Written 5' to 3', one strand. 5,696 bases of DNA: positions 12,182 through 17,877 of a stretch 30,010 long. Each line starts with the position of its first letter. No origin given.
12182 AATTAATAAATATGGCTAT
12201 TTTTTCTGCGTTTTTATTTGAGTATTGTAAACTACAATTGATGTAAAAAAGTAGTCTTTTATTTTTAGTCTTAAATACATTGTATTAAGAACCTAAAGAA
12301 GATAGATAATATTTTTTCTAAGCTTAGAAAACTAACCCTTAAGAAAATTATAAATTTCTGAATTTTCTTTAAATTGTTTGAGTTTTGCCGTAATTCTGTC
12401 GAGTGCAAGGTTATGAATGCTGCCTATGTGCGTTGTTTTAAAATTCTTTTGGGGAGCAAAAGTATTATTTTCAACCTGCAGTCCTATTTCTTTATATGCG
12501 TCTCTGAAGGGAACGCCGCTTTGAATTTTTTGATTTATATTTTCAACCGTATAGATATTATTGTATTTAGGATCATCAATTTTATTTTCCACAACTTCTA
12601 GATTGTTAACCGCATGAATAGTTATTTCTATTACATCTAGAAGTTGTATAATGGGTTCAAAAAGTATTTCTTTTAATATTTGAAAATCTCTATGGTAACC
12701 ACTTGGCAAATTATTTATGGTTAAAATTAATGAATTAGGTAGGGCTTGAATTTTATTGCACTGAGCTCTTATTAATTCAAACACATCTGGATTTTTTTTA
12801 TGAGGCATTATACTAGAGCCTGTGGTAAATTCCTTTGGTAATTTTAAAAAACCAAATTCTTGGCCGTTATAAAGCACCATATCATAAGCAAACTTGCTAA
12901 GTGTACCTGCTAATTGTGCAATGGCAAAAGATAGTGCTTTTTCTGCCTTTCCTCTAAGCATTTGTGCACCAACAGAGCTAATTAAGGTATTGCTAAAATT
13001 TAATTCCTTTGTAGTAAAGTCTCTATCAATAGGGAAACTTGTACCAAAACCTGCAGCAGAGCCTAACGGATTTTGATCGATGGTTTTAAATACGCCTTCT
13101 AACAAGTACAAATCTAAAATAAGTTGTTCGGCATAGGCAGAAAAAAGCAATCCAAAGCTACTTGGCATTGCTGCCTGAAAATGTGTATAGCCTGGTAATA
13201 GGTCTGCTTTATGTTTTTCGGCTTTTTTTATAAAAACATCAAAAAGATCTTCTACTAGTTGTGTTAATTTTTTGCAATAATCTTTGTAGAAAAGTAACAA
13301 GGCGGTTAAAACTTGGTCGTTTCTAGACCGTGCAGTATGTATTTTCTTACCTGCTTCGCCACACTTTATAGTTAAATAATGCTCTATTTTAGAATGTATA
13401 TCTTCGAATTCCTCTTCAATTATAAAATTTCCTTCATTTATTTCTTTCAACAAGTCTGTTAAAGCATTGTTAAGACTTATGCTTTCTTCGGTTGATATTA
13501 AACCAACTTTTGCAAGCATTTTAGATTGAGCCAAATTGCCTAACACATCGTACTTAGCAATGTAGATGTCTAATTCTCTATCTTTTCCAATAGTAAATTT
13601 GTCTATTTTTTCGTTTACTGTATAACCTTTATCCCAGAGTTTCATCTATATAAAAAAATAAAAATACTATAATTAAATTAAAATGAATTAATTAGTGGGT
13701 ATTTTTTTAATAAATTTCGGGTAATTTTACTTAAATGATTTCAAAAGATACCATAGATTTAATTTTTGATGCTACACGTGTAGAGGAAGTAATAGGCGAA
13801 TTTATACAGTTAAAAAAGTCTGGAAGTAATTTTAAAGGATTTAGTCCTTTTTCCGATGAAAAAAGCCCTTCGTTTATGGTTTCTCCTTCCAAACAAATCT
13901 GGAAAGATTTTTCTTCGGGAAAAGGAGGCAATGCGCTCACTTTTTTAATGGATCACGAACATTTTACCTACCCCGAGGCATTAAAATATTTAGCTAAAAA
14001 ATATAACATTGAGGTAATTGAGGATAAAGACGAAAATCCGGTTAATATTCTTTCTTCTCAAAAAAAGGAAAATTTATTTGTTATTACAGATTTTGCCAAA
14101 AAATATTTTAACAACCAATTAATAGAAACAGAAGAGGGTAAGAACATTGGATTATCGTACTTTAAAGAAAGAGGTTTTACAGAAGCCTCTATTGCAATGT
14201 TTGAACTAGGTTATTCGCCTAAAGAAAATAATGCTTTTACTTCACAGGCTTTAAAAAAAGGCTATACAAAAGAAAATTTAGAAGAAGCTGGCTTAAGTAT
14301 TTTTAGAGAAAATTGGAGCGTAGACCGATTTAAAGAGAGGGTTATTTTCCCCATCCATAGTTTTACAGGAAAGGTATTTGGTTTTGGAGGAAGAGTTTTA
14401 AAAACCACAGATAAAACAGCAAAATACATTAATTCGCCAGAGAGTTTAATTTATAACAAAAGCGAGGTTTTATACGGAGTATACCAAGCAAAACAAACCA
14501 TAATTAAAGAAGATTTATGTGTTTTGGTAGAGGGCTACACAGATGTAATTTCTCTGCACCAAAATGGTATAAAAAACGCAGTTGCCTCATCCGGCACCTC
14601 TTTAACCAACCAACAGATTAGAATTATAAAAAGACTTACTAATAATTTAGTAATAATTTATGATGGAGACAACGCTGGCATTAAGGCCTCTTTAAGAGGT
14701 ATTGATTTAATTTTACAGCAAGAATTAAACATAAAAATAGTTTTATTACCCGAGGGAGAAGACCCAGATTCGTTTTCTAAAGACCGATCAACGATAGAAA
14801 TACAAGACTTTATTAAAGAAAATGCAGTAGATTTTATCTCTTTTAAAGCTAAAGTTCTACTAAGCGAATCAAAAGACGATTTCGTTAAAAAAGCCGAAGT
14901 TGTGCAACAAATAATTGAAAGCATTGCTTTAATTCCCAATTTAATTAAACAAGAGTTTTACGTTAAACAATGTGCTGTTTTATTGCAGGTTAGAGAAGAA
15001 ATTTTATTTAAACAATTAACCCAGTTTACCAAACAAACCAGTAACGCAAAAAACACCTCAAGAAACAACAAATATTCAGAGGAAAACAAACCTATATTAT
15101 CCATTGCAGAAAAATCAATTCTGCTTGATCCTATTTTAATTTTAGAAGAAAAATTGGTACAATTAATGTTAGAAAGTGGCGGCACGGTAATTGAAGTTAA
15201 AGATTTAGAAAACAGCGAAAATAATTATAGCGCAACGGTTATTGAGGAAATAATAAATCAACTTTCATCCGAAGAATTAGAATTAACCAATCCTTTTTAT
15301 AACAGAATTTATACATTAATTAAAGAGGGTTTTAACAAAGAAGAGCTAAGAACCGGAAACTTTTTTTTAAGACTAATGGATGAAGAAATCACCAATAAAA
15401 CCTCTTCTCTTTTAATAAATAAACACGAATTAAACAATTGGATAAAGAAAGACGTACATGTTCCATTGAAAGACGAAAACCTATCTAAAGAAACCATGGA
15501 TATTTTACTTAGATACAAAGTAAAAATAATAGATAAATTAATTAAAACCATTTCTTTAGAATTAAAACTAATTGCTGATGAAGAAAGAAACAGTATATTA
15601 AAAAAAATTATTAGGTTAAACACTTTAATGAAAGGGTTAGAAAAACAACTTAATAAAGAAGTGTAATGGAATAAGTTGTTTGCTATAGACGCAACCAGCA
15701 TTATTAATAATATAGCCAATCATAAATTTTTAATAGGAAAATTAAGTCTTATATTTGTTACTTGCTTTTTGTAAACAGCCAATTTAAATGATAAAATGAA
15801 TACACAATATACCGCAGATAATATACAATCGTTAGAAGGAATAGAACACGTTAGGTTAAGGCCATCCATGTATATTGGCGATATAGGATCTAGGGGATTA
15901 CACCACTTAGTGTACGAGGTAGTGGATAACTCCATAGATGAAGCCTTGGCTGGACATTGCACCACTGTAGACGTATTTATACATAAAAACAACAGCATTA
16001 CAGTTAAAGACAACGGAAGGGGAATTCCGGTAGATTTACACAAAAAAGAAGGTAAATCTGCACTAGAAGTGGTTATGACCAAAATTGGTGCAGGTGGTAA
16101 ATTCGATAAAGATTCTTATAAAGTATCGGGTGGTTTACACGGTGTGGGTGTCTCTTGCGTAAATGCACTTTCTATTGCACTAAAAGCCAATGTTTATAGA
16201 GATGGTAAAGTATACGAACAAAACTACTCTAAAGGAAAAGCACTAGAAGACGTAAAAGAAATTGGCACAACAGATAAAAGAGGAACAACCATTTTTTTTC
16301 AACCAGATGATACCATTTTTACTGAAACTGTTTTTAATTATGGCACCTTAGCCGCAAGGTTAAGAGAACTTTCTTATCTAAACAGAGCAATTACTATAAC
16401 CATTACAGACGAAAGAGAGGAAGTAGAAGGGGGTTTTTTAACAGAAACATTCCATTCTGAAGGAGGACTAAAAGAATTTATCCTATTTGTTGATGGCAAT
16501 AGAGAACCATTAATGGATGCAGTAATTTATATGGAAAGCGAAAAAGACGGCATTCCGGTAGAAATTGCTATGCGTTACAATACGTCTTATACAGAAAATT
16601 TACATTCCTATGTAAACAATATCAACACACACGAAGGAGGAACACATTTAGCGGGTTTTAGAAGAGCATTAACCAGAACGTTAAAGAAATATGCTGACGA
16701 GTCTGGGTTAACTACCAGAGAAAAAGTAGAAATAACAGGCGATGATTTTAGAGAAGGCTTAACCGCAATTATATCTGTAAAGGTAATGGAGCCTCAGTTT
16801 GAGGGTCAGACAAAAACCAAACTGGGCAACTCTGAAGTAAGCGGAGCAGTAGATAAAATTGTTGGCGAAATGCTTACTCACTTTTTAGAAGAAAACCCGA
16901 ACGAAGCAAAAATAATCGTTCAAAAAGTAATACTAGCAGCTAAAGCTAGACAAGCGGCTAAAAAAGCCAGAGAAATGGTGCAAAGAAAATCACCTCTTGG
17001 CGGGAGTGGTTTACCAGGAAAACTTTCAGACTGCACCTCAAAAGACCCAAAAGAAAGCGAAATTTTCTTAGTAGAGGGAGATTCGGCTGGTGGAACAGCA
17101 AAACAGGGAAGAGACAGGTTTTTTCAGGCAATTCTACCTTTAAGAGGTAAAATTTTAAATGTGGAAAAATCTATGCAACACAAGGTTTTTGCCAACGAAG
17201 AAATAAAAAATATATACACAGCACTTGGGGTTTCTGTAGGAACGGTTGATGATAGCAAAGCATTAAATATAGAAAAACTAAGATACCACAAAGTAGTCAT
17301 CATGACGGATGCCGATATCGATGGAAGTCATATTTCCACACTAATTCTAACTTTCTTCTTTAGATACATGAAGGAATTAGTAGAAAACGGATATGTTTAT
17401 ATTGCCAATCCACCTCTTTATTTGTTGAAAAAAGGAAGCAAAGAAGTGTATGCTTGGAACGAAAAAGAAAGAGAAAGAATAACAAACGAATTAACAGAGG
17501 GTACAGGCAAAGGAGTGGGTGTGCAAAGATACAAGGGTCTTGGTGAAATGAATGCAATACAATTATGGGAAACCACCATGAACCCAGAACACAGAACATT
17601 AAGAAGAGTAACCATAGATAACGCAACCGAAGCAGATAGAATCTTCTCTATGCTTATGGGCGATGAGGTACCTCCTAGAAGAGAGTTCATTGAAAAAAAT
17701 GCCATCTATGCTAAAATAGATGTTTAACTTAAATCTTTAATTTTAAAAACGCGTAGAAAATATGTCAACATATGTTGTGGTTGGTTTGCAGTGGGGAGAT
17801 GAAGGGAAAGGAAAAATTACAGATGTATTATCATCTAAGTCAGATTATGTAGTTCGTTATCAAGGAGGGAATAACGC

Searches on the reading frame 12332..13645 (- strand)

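Call 32: search_protein_families(library=pfam, proteins=[window:12332-13645:-], max_evalue=0.00001)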
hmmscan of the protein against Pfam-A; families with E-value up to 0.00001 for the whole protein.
window:12332-13645:- (437 aa): 1 family
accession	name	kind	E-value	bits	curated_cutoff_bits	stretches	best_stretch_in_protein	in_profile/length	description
PF00206.25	Lyase_1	-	1.4e-51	176.2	27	1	25-300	20-311/312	Lyase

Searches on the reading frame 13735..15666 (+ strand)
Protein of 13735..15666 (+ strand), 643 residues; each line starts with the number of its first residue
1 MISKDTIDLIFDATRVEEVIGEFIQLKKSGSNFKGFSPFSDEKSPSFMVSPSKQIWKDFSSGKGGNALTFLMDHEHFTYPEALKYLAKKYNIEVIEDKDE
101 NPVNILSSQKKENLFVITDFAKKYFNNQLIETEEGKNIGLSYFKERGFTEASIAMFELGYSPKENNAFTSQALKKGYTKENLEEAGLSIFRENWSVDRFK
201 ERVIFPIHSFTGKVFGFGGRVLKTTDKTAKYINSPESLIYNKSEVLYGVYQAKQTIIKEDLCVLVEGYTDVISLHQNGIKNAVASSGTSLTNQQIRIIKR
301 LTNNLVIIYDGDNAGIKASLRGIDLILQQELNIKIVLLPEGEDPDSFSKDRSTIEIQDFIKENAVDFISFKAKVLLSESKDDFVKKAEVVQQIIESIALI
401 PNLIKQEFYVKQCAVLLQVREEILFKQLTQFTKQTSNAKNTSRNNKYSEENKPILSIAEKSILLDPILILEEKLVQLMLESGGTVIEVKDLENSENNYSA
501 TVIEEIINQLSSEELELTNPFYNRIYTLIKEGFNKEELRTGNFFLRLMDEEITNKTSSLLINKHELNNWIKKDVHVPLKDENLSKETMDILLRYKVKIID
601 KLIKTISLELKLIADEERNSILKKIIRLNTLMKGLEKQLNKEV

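Call 32: search_protein_families(library=pfam, proteins=[window:13735-15666:+], max_evalue=0.00001)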
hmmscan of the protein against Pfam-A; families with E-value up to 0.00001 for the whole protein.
window:13735-15666:+ (643 aa): 6 families
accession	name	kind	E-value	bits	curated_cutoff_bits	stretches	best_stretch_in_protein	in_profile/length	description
PF08275.17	DNAG_N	-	3.3e-35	121.4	26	1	127-253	3-128/128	DNA primase catalytic core, N-terminal domain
PF01807.25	Zn_ribbon_DnaG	-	4.2e-26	91.1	24.9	1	3-96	2-95/98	CHC2 zinc finger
PF13155.12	Toprim_2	-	1.4e-23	83.5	22.1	1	263-347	1-87/88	Toprim-like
PF13662.12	Toprim_4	-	1.1e-16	61.2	25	1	263-336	4-84/85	Toprim domain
PF01751.28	Toprim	-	1.4e-10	41.7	23.1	1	263-333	3-91/96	Toprim domain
PF13362.12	Toprim_3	-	2.7e-06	28.2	27.2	1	263-349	3-90/95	Toprim domain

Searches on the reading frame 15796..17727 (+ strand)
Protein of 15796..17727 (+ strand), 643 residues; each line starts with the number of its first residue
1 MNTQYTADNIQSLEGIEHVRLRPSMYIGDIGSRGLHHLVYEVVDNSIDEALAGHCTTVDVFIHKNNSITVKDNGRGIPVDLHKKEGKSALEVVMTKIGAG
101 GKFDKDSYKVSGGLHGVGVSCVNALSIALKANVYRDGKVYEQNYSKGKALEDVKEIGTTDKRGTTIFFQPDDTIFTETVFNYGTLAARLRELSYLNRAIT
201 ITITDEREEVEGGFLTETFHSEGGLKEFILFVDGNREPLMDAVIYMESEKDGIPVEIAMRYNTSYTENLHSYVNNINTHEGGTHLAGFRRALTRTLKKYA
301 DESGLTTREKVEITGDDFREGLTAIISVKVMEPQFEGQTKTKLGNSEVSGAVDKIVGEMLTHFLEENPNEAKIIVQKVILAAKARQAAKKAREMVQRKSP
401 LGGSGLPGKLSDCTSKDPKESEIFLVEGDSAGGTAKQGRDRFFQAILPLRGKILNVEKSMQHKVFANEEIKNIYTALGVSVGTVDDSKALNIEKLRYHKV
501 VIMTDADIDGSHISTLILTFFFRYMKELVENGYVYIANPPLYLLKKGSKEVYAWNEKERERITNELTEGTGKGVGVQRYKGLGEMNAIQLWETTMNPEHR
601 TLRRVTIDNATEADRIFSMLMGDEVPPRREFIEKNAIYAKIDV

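Call 32: search_protein_families(library=pfam, proteins=[window:15796-17727:+], max_evalue=0.00001)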
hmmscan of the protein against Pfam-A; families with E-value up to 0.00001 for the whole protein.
window:15796-17727:+ (643 aa): 4 families
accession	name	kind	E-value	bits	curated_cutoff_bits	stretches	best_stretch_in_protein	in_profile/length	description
PF00204.31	DNA_gyraseB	-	2.1e-61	206.8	27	1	224-393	1-172/173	DNA gyrase B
PF00986.26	DNA_gyraseB_C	-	1.4e-30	105.7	29.8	1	572-633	2-63/63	DNA gyrase B subunit, carboxyl terminus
PF01751.28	Toprim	-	9.8e-20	71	23.1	1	422-538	1-95/96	Toprim domain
PF02518.31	HATPase_c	-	7.9e-17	62.1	26.4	1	33-171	4-108/111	Histidine kinase-, DNA gyrase B-, and HSP90-like ATPase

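Call 47: find_related_loci(query=window:15796-17724:+, collection=genome_contigs, flank=200)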
Query window:15796-17724:+ (643 aa) in genome_contigs; peptide patterns used: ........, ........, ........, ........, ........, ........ (x = any residue, [..] = any of these).
598 stretches matched a pattern (row limit reached: there are more); 575 encode a relative of the query (tblastn E <= 1e-3); the best 80 are kept; 80 distinct loci.
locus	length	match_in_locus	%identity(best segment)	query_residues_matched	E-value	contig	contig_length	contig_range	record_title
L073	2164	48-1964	82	4-642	0e+0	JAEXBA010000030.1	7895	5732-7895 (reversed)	MAG: Bacteroidetes bacterium isolate OH_SFB_54 k127_1359785, whole genome shotgun sequence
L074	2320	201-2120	82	4-643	0e+0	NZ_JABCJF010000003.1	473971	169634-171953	Chryseobacterium aquaticum strain C-174 Seq3, whole genome shotgun sequence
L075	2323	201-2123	82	2-642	0e+0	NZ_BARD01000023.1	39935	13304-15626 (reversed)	Elizabethkingia meningoseptica ATCC 13253 = NBRC 12535, whole genome shotgun sequence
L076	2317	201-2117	82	4-642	0e+0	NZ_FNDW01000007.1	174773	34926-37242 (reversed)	Chryseobacterium taeanense strain DSM 17071, whole genome shotgun sequence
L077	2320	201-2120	82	4-643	0e+0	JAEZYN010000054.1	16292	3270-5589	MAG: Bacteroidetes bacterium isolate OH_PFB_240 k127_46330, whole genome shotgun sequence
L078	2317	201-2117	82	4-642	0e+0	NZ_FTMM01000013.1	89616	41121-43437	Chryseobacterium sp. RU37D, whole genome shotgun sequence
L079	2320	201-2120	82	4-643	0e+0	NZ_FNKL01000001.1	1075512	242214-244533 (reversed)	Chryseobacterium soldanellicola strain DSM 17072, whole genome shotgun sequence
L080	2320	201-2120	82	4-643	0e+0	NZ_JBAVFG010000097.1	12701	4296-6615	MAG: Kaistella sp. isolate MFD01704_ilm_asm_bin15 k127_210339, whole genome shotgun sequence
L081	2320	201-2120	81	4-643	0e+0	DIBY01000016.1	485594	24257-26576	MAG TPA_asm: Flavobacteriales bacterium UBA5040 UBA5040_contig_3, whole genome shotgun sequence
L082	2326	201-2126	82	2-643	0e+0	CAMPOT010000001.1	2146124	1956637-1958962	Chryseobacterium sp. Marseille-Q5410 genome assembly, contig: contig00001, whole genome shotgun sequence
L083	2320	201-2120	81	4-643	0e+0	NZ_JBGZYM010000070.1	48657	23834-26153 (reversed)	MAG: Kaistella sp. isolate Z2-15_MAG_18 Z2-15__55409, whole genome shotgun sequence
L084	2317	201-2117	82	4-642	0e+0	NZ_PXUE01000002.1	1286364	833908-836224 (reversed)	Chryseobacterium aurantiacum strain F30 Scaffold2_1, whole genome shotgun sequence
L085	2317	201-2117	82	4-642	0e+0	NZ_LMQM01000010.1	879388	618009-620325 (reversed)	Chryseobacterium sp. Leaf404 contig_2, whole genome shotgun sequence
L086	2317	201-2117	82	4-642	0e+0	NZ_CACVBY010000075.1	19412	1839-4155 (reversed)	Chryseobacterium fistulae strain CECT 9393 isolate 170515 CSA 11, whole genome shotgun sequence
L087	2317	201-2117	82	4-642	0e+0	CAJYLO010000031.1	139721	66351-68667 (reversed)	MAG: uncultured Chryseobacterium sp. isolate SP131_1_metabat2_genome_mining.2 genome assembly, contig: k127_139238, whol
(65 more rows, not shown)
